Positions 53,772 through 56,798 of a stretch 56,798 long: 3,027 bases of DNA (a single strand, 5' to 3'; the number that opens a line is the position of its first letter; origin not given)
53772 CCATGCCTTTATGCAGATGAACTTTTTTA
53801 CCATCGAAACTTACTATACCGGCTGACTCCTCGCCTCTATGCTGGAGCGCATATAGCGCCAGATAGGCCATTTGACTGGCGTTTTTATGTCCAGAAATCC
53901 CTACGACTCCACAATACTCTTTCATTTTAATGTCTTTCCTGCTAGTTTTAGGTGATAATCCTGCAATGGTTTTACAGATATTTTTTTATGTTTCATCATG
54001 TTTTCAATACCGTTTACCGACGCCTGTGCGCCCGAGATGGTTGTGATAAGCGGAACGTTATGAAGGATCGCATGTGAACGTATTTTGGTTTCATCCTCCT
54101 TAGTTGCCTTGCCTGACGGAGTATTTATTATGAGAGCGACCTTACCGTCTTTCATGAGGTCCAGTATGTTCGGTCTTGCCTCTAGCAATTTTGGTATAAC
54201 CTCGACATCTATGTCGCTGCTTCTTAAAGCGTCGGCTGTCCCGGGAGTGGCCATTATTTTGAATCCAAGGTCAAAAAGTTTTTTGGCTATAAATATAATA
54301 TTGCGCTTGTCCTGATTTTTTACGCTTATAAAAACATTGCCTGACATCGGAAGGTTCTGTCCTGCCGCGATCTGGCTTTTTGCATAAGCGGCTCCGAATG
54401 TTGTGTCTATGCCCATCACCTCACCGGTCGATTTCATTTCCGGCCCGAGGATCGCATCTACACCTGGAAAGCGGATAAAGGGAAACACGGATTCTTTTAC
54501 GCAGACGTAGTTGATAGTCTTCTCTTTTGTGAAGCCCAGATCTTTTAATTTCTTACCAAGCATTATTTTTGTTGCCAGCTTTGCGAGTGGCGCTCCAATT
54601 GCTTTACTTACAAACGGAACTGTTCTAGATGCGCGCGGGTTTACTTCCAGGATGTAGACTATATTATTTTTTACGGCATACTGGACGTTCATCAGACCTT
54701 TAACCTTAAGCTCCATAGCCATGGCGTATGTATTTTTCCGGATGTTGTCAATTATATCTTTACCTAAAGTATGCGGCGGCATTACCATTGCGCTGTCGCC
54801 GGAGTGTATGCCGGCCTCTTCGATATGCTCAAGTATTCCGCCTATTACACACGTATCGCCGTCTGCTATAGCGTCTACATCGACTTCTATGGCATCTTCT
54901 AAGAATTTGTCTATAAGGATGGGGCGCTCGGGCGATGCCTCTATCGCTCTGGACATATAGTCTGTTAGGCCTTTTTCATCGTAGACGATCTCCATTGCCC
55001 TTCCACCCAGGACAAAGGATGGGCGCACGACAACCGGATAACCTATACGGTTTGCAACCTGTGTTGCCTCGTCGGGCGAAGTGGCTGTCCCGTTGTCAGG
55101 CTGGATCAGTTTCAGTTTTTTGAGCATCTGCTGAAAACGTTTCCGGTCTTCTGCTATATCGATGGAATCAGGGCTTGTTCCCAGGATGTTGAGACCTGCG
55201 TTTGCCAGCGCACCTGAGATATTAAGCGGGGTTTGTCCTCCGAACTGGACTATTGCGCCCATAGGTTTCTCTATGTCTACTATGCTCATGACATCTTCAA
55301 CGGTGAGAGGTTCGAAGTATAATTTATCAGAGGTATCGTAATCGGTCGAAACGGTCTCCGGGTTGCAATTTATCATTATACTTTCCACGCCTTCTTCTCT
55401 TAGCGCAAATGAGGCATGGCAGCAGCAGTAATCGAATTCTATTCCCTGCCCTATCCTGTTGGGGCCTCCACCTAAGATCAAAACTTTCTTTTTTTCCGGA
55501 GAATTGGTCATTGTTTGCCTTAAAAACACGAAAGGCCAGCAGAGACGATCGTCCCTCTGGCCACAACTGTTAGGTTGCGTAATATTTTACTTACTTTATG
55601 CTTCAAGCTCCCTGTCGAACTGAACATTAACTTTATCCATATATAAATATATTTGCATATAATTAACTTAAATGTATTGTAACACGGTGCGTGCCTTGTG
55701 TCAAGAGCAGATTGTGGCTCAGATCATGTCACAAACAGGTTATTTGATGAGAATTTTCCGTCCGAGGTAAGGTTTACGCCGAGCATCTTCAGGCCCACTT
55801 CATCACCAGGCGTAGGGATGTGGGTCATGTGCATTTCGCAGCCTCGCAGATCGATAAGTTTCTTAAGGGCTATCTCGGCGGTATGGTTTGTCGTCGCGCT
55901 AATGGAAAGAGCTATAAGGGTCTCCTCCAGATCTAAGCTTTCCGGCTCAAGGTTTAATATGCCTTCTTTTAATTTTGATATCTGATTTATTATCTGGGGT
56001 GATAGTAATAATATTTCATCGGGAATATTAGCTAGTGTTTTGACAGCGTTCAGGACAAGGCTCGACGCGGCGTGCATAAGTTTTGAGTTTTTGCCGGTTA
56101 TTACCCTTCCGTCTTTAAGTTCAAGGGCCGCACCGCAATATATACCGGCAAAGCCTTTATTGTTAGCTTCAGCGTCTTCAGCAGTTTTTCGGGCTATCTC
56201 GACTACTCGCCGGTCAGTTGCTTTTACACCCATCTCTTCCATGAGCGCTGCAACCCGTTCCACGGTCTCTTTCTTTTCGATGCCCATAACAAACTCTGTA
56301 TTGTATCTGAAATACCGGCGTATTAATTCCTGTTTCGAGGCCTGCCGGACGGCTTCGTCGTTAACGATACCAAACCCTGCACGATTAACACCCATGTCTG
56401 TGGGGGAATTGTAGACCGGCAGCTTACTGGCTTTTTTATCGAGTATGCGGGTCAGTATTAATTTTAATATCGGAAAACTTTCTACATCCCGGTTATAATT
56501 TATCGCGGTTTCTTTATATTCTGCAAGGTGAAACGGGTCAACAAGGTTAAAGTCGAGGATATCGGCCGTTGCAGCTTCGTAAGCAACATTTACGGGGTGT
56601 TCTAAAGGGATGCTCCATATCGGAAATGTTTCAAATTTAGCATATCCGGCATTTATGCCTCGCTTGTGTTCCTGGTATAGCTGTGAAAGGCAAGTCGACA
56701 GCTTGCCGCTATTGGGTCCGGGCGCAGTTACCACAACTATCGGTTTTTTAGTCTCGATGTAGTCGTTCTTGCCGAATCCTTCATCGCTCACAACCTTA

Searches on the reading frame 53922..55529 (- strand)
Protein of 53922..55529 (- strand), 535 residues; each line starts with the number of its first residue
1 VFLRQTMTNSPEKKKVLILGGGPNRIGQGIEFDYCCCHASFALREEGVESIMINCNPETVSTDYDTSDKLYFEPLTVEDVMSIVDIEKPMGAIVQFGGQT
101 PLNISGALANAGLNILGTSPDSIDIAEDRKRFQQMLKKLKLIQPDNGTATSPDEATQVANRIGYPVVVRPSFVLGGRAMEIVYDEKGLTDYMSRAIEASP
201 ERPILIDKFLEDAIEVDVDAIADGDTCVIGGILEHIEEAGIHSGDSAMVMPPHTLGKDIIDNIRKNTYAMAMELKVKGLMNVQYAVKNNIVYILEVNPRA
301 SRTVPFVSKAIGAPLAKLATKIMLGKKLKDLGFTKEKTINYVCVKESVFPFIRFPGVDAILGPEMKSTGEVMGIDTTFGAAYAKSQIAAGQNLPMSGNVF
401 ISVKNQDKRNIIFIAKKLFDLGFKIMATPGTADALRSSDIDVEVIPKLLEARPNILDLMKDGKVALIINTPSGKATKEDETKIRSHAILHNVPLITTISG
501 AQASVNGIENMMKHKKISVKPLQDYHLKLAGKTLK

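Call 33: search_protein_families(library=pfam, max_evalue=0.000001, proteins=[window:53922-55529:-])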
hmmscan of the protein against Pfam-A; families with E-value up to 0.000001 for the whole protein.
window:53922-55529:- (535 aa): 5 families
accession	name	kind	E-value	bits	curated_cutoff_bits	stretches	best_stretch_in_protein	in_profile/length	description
PF25596.1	CPSase_L_D1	-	8.1e-49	164.8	27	1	13-124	2-117/118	Carbamoyl phosphate synthase preATP-grasp domain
PF02786.22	CPSase_L_D2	-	1.3e-37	129.8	19.8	1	128-330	1-210/211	Carbamoyl-phosphate synthase L chain, ATP binding domain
PF02142.27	MGS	-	2.2e-20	73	24.1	1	411-496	2-94/94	MGS-like domain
PF15632.11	ATPgrasp_Ter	-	4.5e-07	30.1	29.1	0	265-330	51-115/131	ATP-grasp in the biosynthetic pathway with Ter operon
PF02222.28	ATP-grasp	-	5.6e-07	29.8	27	1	134-300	1-163/179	ATP-grasp domain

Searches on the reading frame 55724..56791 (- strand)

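Call 33: search_protein_families(library=pfam, max_evalue=0.000001, proteins=[window:55724-56791:-])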
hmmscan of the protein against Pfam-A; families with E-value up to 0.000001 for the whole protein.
window:55724-56791:- (355 aa): 2 families
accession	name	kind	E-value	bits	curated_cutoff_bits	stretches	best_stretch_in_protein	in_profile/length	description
PF08903.17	DUF1846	-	4.8e-89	298.9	27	1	1-187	151-332/333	Domain of unknown function DUF1846, N-terminal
PF20921.3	DUF1846_C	-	3.5e-53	179.9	27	1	193-353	2-153/153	Domain of unknown function DUF1846, C-terminal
